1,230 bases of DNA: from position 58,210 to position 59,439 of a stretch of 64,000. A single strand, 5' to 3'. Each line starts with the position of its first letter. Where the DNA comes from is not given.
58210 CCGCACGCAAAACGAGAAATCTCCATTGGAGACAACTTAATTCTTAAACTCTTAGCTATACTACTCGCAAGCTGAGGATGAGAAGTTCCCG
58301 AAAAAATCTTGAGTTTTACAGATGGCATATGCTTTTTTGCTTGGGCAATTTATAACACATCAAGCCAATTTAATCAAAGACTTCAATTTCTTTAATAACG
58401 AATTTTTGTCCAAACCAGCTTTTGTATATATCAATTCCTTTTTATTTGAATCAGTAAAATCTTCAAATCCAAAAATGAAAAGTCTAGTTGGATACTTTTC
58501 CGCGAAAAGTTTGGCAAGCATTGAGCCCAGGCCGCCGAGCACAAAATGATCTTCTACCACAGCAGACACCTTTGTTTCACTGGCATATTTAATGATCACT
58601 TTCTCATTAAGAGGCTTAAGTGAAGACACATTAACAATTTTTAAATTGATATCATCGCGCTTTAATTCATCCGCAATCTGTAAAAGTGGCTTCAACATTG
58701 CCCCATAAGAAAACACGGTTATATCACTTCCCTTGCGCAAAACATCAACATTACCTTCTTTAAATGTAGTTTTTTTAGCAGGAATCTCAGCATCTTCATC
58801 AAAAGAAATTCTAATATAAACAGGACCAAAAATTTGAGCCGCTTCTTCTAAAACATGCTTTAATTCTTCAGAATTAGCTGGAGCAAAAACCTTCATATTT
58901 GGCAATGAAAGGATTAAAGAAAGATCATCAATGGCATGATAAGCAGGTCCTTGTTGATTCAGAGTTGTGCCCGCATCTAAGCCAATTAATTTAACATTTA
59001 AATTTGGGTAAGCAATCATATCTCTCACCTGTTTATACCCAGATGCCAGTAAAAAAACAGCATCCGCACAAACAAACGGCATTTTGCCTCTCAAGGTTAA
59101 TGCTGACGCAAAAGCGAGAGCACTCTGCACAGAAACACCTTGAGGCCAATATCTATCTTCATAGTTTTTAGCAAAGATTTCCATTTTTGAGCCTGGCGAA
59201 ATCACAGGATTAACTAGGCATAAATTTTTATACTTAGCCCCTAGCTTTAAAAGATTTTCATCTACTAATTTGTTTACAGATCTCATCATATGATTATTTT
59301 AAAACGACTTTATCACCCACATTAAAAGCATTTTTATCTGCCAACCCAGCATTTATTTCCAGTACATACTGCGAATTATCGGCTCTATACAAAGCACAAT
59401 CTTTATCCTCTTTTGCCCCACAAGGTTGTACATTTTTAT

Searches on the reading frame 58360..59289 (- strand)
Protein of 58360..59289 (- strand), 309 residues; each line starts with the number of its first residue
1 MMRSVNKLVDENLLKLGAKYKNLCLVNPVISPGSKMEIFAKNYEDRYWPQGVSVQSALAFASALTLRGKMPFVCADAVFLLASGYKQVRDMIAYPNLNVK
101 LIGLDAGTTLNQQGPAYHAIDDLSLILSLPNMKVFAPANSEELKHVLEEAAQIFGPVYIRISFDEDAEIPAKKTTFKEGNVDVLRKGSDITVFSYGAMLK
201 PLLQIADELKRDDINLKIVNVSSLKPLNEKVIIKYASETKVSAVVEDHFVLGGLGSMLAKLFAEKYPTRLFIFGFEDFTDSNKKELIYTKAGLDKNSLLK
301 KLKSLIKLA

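Call 67: search_protein_families(library=pfam, proteins=[window:58360-59289:-], max_evalue=0.00001)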
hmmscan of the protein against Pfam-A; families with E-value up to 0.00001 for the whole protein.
window:58360-59289:- (309 aa): 2 families
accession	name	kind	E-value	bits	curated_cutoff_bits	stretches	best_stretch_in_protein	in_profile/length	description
PF02780.25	Transketolase_C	-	5.7e-21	75.1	25.9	1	179-296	1-122/124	Transketolase, C-terminal domain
PF02779.29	Transket_pyr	-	1.5e-20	74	27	1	5-162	5-168/174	Transketolase, pyrimidine binding domain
